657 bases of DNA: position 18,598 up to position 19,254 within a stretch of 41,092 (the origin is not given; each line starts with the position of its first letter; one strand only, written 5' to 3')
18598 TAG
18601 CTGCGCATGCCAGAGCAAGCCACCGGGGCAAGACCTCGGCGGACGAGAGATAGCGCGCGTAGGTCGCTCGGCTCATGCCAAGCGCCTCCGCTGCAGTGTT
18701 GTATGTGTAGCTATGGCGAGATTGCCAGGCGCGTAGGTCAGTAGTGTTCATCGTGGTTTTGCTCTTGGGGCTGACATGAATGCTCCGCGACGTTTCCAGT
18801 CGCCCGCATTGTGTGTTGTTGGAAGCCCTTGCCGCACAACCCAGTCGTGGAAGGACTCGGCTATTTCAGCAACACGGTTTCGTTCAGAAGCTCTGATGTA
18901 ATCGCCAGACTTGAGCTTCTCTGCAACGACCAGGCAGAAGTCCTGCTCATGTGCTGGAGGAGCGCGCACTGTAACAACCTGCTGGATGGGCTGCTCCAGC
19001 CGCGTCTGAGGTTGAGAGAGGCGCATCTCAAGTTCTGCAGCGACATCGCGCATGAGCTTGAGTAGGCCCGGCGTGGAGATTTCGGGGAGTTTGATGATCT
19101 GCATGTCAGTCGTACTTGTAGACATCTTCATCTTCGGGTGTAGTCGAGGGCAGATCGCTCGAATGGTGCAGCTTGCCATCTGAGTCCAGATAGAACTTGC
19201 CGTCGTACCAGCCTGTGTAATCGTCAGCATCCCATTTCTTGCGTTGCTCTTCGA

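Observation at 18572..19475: Reverse-oriented three-gene cassette with a terminal mini-HTH and a palindrome inside its promoter: candidate acr-aca-type anti-defence operon (or novel defence/TA moron)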

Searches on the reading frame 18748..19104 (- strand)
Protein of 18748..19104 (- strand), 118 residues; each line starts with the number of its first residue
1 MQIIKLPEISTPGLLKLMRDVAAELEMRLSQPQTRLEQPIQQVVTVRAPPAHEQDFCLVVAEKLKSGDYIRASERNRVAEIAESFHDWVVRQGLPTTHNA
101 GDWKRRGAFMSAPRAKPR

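Call 3: search_protein_families(library=pfam, proteins=[window:18748-19104:-], max_evalue=1)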
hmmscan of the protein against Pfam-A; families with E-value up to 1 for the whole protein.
window:18748-19104:- (118 aa): 0 families

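Call 4: search_protein_families(library=phrogs, proteins=[window:18748-19104:-], max_evalue=1)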
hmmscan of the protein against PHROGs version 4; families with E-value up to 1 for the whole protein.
window:18748-19104:- (118 aa): 2 families
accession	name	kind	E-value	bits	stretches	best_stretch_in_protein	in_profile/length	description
phrog_35638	-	unknown function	0.095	14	1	84-109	25-50/62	-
phrog_33547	-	unknown function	0.51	10.3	1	18-67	265-314/357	-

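Call 5: search_protein_families(library=padloc, proteins=[window:18748-19104:-], max_evalue=1)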
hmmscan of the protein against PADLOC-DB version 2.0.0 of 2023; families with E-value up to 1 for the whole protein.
window:18748-19104:- (118 aa): 0 families

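Call 6: search_protein_families(library=ncbifam, proteins=[window:18748-19104:-], max_evalue=1)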
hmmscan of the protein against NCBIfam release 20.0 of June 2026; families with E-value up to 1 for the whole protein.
window:18748-19104:- (118 aa): 0 families

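Call 10: find_homologous_proteins(query=window:18748-19104:-, max_evalue=0.01)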
Query window:18748-19104:- (118 aa): 35 proteins with E <= 0.01 among 41 candidates.
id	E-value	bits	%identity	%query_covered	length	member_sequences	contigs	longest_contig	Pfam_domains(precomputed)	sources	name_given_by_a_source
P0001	9.6e-71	253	98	100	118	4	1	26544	-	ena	-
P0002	8.9e-69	246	96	100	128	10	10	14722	-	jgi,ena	-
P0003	5.6e-55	202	81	100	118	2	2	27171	-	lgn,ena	-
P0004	5.5e-37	144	62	96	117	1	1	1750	-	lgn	-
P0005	1.1e-36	143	57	97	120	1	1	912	-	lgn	-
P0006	2.8e-36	142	59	97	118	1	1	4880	-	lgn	-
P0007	8.0e-36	140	59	97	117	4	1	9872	-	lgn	-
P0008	8.2e-36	140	59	97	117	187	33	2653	-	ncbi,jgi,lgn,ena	-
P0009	8.5e-36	140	59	97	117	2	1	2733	-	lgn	-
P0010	1.0e-35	140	60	97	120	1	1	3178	-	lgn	-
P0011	4.0e-35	138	60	97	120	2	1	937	-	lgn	-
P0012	4.1e-35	138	59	88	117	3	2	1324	-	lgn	-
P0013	4.7e-35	138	59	97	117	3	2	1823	-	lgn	-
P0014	8.2e-35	137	57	98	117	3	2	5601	-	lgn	-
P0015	1.2e-34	137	57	98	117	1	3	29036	-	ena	-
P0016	2.6e-34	135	57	97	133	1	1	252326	-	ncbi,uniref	ncbi:hypothetical protein ACFIQF_11585 [Comamonas sp. J-3]|uniref:hypothetical protein n=1 Tax=Comam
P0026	6.4e-28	115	52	97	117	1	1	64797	-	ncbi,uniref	ncbi:hypothetical protein [Paracidovorax wautersii]|uniref:hypothetical protein n=1 Tax=Paracidovora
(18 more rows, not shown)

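Call 12: find_encoding_contigs(protein=P0016, flank=6000, max_places=3)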
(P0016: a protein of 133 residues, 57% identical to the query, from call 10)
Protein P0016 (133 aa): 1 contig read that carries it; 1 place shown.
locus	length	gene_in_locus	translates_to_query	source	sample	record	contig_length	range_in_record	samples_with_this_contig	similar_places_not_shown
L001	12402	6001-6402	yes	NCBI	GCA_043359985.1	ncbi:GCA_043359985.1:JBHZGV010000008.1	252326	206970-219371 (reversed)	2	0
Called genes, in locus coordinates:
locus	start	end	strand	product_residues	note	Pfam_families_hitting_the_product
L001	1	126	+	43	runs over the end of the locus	PF06528:Phage_P2_GpE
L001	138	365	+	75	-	-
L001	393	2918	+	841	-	PF10145:PhageMin_Tail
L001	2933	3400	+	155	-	PF06995:Phage_P2_GpU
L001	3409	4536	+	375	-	PF05954:Phage_GPD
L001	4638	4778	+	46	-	-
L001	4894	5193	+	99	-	-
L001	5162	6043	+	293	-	-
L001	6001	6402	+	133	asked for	-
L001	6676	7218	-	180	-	-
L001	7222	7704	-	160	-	-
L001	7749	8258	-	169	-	PF00717:Peptidase_S24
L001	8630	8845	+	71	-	-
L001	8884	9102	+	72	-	-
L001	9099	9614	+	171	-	-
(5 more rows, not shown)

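Call 13: find_encoding_contigs(protein=P0026, flank=6000, max_places=3)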
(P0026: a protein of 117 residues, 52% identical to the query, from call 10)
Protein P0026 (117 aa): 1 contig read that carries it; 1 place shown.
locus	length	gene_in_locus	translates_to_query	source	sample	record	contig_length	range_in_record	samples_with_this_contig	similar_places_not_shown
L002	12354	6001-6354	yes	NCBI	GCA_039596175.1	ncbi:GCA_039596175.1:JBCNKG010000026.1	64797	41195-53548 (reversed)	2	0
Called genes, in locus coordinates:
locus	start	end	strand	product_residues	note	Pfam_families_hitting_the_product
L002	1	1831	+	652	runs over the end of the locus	PF13472:Lipase_GDSL_2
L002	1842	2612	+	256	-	-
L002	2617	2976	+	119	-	-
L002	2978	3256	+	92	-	-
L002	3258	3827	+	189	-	-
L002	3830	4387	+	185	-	-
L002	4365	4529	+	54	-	-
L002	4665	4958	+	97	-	-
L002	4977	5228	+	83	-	-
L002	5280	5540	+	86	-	PF16509:KORA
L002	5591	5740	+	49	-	-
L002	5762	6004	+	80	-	-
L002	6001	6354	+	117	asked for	-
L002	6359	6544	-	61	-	-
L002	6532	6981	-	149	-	-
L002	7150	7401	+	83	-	-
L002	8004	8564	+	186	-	PF02469:Fasciclin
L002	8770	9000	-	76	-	-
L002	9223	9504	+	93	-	PF10982:DUF2789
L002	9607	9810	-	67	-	-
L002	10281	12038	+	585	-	PF00999:Na_H_Exchanger, PF02254:TrkA_N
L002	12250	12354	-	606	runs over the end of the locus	PF00246:Peptidase_M14, PF24827:AstE_AspA_cat (weak)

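Call 14: find_encoding_contigs(protein=P0003, flank=6000, max_places=3)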
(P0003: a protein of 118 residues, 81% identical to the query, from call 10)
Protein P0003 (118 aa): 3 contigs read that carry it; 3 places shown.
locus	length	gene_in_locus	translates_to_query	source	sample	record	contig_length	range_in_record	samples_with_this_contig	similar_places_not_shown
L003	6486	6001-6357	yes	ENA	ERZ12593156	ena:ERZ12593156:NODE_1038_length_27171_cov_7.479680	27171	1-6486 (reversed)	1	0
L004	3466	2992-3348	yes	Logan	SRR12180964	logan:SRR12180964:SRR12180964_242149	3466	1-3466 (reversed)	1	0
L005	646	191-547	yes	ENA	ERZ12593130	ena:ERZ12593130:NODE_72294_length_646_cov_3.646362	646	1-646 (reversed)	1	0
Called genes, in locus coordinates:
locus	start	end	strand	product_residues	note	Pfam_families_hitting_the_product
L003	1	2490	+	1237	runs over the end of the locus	PF13550:Phage-tail_3, PF23666:Rcc01698_C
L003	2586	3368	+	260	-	-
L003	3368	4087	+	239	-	PF13385:Laminin_G_3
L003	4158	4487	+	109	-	-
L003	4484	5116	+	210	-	PF00959:Phage_lysozyme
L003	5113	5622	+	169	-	-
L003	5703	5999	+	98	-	-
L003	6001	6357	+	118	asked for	-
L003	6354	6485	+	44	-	?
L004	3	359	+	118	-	?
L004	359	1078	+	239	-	PF13385:Laminin_G_3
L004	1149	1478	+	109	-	-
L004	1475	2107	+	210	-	PF00959:Phage_lysozyme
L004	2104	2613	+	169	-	-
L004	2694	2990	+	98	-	-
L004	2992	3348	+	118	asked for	-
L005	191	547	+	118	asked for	-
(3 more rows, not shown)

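Call 21: search_solved_structures(query=A1, max_evalue=10)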
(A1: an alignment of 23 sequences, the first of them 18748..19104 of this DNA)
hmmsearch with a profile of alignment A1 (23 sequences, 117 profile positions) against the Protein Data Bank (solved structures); distinct sequences matched with E-value up to 10: 6.
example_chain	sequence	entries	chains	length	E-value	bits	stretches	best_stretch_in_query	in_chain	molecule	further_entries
2j85_A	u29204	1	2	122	0.31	14.4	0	43-73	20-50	STIV B116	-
3eeh_A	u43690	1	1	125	0.46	13.9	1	80-105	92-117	putative light and redox sensing histidine kinase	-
9dd1_A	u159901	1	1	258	0.63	13.4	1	5-75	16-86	Designed allosteric facilitated dissociation switch AS1 T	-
9dcy_A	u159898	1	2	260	0.64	13.4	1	5-75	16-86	Designed allosteric facilitated dissociation switch AS1 H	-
9dcz_A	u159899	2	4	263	0.7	13.3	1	5-75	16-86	Designed allosteric facilitated dissociation switch AS1 H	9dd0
9dcx_A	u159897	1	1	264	0.7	13.3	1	5-75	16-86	Designed allosteric facilitated dissociation switch AS1 H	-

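Call 25: find_related_loci(query=A1, collection=genome_contigs, flank=5000)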
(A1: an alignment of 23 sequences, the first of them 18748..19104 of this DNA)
Query A1 (118 aa) in genome_contigs; peptide patterns used: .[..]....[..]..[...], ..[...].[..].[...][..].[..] (x = any residue, [..] = any of these).
270 stretches matched a pattern; 1 encode a relative of the query (tblastn E <= 1e-3); 1 distinct loci.
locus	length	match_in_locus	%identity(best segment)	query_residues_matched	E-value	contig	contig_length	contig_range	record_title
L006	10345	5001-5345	57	4-118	6e-42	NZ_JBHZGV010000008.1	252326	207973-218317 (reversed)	Comamonas trifloxystrobinivorans strain J-3 J-3_scaffold8, whole genome shotgun sequence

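Call 26: find_related_loci(query=A1, collection=viral_contigs, flank=5000)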
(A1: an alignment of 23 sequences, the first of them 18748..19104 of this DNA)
Query A1 (118 aa) in viral_contigs; peptide patterns used: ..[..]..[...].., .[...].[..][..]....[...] (x = any residue, [..] = any of these).
28 stretches matched a pattern; 9 encode a relative of the query (tblastn E <= 1e-3); 9 distinct loci.
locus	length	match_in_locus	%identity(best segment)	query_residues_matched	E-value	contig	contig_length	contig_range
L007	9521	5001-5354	97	1-118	4e-77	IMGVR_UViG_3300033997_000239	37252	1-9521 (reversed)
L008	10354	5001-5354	96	1-118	1e-76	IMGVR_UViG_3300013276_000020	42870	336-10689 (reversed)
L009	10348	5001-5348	46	3-118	1e-25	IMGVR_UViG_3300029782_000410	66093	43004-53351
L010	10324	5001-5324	48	4-105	1e-23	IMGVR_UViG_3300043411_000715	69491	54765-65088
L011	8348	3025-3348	48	4-105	1e-23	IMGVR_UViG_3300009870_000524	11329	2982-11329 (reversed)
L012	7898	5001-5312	39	2-105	4e-23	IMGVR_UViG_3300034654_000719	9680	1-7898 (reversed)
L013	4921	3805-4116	39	2-105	4e-23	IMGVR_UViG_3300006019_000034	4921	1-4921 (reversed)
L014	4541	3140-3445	40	2-103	4e-23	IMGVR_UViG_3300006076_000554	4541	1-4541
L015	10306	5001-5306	40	2-103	4e-23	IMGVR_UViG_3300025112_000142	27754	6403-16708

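Call 29: predict_structure(alignment_id=A1)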
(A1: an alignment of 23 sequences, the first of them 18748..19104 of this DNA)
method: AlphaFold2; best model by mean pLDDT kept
length: 118 residues; sequences in the alignment: 23
mean_pLDDT: 83.9   pTM: 0.54
mean pLDDT of the five models: 83.9, 82.5, 82.1, 81.6, 81.1
residues with pLDDT >= 90: 58; 70-90: 36; 50-70: 23; < 50: 1
segments of 3 or more residues with pLDDT < 50: none
pLDDT, mean of each block of 10 residues (from residue 1): 70 90 89 62 78 95 91 95 94 90 86 64
secondary structure, 60 per line:
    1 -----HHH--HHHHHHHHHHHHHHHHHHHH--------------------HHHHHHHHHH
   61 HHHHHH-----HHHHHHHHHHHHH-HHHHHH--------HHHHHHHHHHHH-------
elements in order: H11-30 H51-66 H72-84 H86-91 H100-111

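Call 32: search_protein_representatives(alignment_id=A1)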
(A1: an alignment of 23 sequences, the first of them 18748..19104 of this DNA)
Query: 23 sequences, 117 profile positions. Proteins with E-value up to 0.001 (for the whole library): 91; up to 1e-10: 51; up to 1e-30: 4. The best 91 are listed.
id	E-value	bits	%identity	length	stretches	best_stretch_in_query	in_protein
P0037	4.6e-47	175.2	-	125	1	1-117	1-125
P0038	5.3e-38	146.0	-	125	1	2-117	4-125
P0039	2.6e-33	130.8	-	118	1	1-117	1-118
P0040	5.5e-31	123.3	-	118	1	1-117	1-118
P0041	1.5e-30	121.9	-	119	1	4-117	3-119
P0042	1.5e-28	115.5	-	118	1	1-117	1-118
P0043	2.8e-28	114.6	-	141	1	16-97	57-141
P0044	3.2e-28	114.4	-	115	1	1-117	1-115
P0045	5.5e-28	113.7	-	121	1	1-115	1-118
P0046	7.0e-28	113.3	-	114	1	4-117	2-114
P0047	4.7e-27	110.6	-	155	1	4-107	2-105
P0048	9.6e-27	109.7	-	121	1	1-89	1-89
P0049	1.3e-26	109.3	-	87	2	76-117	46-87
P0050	2.9e-26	108.1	-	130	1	5-117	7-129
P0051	1.2e-25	106.2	-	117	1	1-117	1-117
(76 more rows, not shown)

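Call 34: fold_search(model_id=the predicted structure, library=pdb)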
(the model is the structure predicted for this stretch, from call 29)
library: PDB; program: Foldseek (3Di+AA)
matches with E <= 10: 13; with E <= 0.001: 0
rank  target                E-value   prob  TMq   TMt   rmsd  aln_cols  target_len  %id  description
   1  2e5z_MODEL_1_A        2.6e+00  0.12  0.21  0.27   8.9        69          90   14  Solution structure of the surp2 domain in splicing factor, arginine/serine-rich 8 (released 2007-06-26)
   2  7ohd_A                4.4e+00  0.04  0.17  0.15  25.1       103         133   16  CRYSTAL STRUCTURE OF FERRIC MURINE NEUROGLOBIN CDLESS MUTANT (released 2022-07-13)
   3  4hwh_B                4.6e+00  0.07  0.21  0.28  12.1        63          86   16  Crystal structure of ATBAG4 (released 2013-05-29)
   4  3q9d_A                7.3e+00  0.04  0.21  0.15  10.2        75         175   15  Crystal Structure of Cpn0803 from C. pneumoniae. (released 2012-01-11)
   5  4it8                  8.2e+00  0.02  0.15  0.12  10.6        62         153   13  A sperm whale myoglobin mutant L29H Mb with two distal histidines (released 2013-04-10)
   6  8ows_A                8.7e+00  0.04  0.19  0.18  10.8        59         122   14  The crystal structure of the polymorphic toxin PT1(Em) H44A mutant and its cognate immunity PIM1(Em) complex (released 2024-07-03)
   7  7a23_B                9.2e+00  0.06  0.22  0.14   6.7        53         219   17  Plant mitochondrial respiratory complex I (released 2020-10-28)
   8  3wtr                  9.2e+00  0.04  0.22  0.19   8.3        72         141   14  Crystal structure of E. coli YfcM bound to Co(II) (released 2015-04-01)
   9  1dti                  9.2e+00  0.02  0.18  0.15  10.9        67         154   15  Recombinant sperm whale myoglobin h97d, d122n mutant (met) (released 2000-01-30)
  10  3h5q                  9.8e+00  0.12  0.28  0.09   6.2        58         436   16  Crystal structure of a putative pyrimidine-nucleoside phosphorylase from Staphylococcus aureus (released 2009-05-26)
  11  3s63_B                9.8e+00  0.04  0.22  0.26   7.1        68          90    9  Saposin-like protein Na-SLP-1 (released 2012-01-18)
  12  9m1n_C                9.8e+00  0.02  0.20  0.11  12.3       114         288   14  Cryo-EM structure of the TBC-DC-Arl2-alpha-beta-tubulin complex with GDP-AlFx (released 2025-10-22)
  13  1qgk_A                9.8e+00  0.02  0.18  0.04  24.6       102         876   10  STRUCTURE OF IMPORTIN BETA BOUND TO THE IBB DOMAIN OF IMPORTIN ALPHA (released 1999-05-24)

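Call 36: search_protein_families(library=pfam, alignment_id=A3, max_evalue=0.01)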
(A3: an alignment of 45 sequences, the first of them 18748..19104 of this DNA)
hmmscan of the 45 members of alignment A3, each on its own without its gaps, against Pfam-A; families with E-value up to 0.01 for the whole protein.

A. member 1, window:18748-19104:- (118 aa): 0 families

B. families by the number of members that match (of 45 scanned): 9 families
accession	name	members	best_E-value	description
PF11268.13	DUF3071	1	3.1e-06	Protein of unknown function (DUF3071)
PF23129.1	DotZ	1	9.3e-05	DotZ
PF14362.11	DUF4407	1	0.00056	Domain of unknown function (DUF4407)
PF13660.11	DUF4147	1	0.00062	Domain of unknown function (DUF4147)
PF20909.2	SpGH101_helical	1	0.0013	Endo-alpha-N-acetylgalactosaminidase, helical bundle domain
PF01597.25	GCV_H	1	0.0018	Glycine cleavage H-protein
PF17098.10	Wtap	1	0.0025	WTAP/Mum2p family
PF00428.24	Ribosomal_60s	1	0.0076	60s Acidic ribosomal protein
PF03460.22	NIR_SIR_ferr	1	0.0088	Nitrite/Sulfite reductase ferredoxin-like half domain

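Call 37: search_protein_families(library=pfam, proteins=[L009:4321-5001:+, L009:3936-4268:+, L012:3908-4321:+, L012:4327-5010:+, L010:5363-5809:+, L010:5763-5996:+, L010:4833-4979:+, L007:4697-4999:+, L007:5354-5542:+, L002:5762-6004:+], max_evalue=0.1)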
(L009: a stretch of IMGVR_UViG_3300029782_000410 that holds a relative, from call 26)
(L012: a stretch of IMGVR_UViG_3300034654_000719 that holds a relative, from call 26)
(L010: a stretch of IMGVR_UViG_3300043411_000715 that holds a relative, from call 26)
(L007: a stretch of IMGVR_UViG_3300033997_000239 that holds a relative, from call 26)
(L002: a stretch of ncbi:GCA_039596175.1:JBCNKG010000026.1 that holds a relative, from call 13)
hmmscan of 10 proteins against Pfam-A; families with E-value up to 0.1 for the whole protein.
L009:4321-5001:+ (226 aa): 0 families

L009:3936-4268:+ (110 aa): 1 family
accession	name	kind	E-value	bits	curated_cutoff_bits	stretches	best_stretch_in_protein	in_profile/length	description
PF00166.26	Cpn10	-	0.011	16.1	21.1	1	15-78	17-79/93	Chaperonin 10 Kd subunit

L012:3908-4321:+ (137 aa): 0 families

L012:4327-5010:+ (227 aa): 0 families

L010:5363-5809:+ (148 aa): 0 families

L010:5763-5996:+ (77 aa): 17 families
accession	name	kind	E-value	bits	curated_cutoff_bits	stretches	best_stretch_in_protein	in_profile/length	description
PF01381.28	HTH_3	-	4.6e-07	30.2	23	1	17-61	1-45/55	Helix-turn-helix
PF13560.12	HTH_31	-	5.9e-07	30.1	27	1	17-65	6-56/64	Helix-turn-helix domain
PF13384.12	HTH_23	-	0.00024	21.2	24.6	1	26-46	18-38/50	Homeodomain-like domain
PF12728.13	HTH_17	-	0.0015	19.2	27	1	25-45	1-21/51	Helix-turn-helix domain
PF08281.18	Sigma70_r4_2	-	0.0016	18.4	25.7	1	26-45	27-46/54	Sigma-70, region 4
PF04545.22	Sigma70_r4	-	0.0032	17.4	24.1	1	26-46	21-41/50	Sigma-70, region 4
PF13411.12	MerR_1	-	0.0059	17.1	21.6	0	29-53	4-28/69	MerR HTH family regulatory protein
PF13518.12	HTH_28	-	0.01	16.4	25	1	27-49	14-36/52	Helix-turn-helix domain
PF13413.12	HTH_25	-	0.016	15.5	24.6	1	17-48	2-33/62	Helix-turn-helix domain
PF20432.4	Xre-like-HTH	-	0.021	15.5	25.8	1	26-43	24-41/63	Antitoxin Xre-like helix-turn-helix domain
PF13011.12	LZ_Tnp_IS481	-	0.029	15.1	22.2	1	24-50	24-50/85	leucine-zipper of insertion element IS481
PF02042.20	RWP-RK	-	0.032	14.6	29.3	1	24-44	11-31/49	RWP-RK domain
PF00376.29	MerR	-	0.048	13.9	28.2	0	30-46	4-20/38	MerR family regulatory protein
PF13551.12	HTH_29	-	0.052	14.1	28.1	1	27-45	14-32/64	Winged helix-turn helix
PF15731.11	MqsA_antitoxin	-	0.067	13.7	30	1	7-55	64-112/131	Antitoxin component of bacterial toxin-antitoxin system, MqsA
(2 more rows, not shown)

L010:4833-4979:+ (48 aa): 0 families

L007:4697-4999:+ (100 aa): 0 families

L007:5354-5542:+ (62 aa): 6 families
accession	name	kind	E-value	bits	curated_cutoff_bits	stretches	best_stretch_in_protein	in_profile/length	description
PF13560.12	HTH_31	-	2e-05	25.3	27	1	6-47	6-47/64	Helix-turn-helix domain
PF13384.12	HTH_23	-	0.0052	17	24.6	1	9-37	12-40/50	Homeodomain-like domain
PF13551.12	HTH_29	-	0.036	14.6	28.1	1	11-37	8-35/64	Winged helix-turn helix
PF02042.20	RWP-RK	-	0.039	14.3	29.3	1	16-44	14-41/49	RWP-RK domain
PF02954.25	HTH_8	-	0.04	14.1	22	1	12-33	16-37/42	Bacterial regulatory protein, Fis family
PF03683.19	UPF0175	-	0.093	12.9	27.9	0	18-40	37-59/75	Uncharacterised protein family (UPF0175)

L002:5762-6004:+ (80 aa): 0 families

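Call 39: fold_search(model_id=the predicted structure, library=viral)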
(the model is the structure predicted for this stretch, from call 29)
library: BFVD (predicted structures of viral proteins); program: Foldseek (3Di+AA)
matches with E <= 10: 114; with E <= 0.001: 0
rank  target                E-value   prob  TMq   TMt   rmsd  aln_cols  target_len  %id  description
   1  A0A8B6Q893            7.8e-01  0.16  0.23  0.24  11.7       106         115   11  Uncharacterized protein [Stenotrophomonas phage Salva]
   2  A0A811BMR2            1.3e+00  0.38  0.30  0.15   9.0        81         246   15  Uncharacterized protein [Pandoravirus japonicus]
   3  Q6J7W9                1.5e+00  0.07  0.17  0.13  18.9       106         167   16  Pas62 [Actinoplanes phage phiAsp2]
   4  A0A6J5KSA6            1.6e+00  0.08  0.17  0.19  12.0        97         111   12  Uncharacterized protein [uncultured Caudovirales phage]
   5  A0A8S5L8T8            1.7e+00  0.20  0.29  0.34  19.1       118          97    6  Uncharacterized protein [Myoviridae sp. ctuYn2]
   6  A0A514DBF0            1.8e+00  0.06  0.20  0.13  24.2       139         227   15  Tombusvirus p33 domain-containing protein [Riboviria sp.]
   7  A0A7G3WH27            1.9e+00  0.13  0.24  0.13   9.3        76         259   16  Uncharacterized protein [Arthronema virus TR020]
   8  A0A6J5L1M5            2.2e+00  0.11  0.20  0.20   8.2        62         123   16  Uncharacterized protein [uncultured Caudovirales phage]
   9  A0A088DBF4            2.2e+00  0.11  0.21  0.17  14.3        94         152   18  Replication associated protein (Fragment) [Beak and feather disease virus]
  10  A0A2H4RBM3            2.4e+00  0.14  0.24  0.27   7.2        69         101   17  Uncharacterized protein [Sulfolobus ellipsoid virus 1]
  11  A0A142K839            2.4e+00  0.12  0.25  0.16  12.9        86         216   20  WhiB family transcription factor [Mycobacterium phage Phrann]
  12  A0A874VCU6            2.7e+00  0.03  0.14  0.17  16.8        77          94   16  (no name in the UniProt tables at hand)
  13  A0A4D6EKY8            2.9e+00  0.12  0.29  0.11  15.8       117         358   12  Uncharacterized protein [Pandoravirus celtis]
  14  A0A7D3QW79            2.9e+00  0.04  0.17  0.12  18.4       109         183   10  (no name in the UniProt tables at hand)
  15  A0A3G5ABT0            2.9e+00  0.03  0.16  0.15  16.1       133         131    7  Helix-turn-helix protein [Hyperionvirus sp.]
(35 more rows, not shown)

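Call 44: search_dna_similar(query=window:18748-19104:-, collection=phages, mode=protein, max_evalue=1, max_rows=30)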
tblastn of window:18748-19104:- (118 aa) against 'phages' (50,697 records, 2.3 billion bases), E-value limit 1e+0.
No match.

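Call 59: search_protein_families(library=pfam, proteins=[L007:5837-6934:+], max_evalue=0.01)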
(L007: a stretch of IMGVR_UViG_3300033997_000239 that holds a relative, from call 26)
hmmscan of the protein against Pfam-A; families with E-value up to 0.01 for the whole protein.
L007:5837-6934:+ (365 aa): 0 families
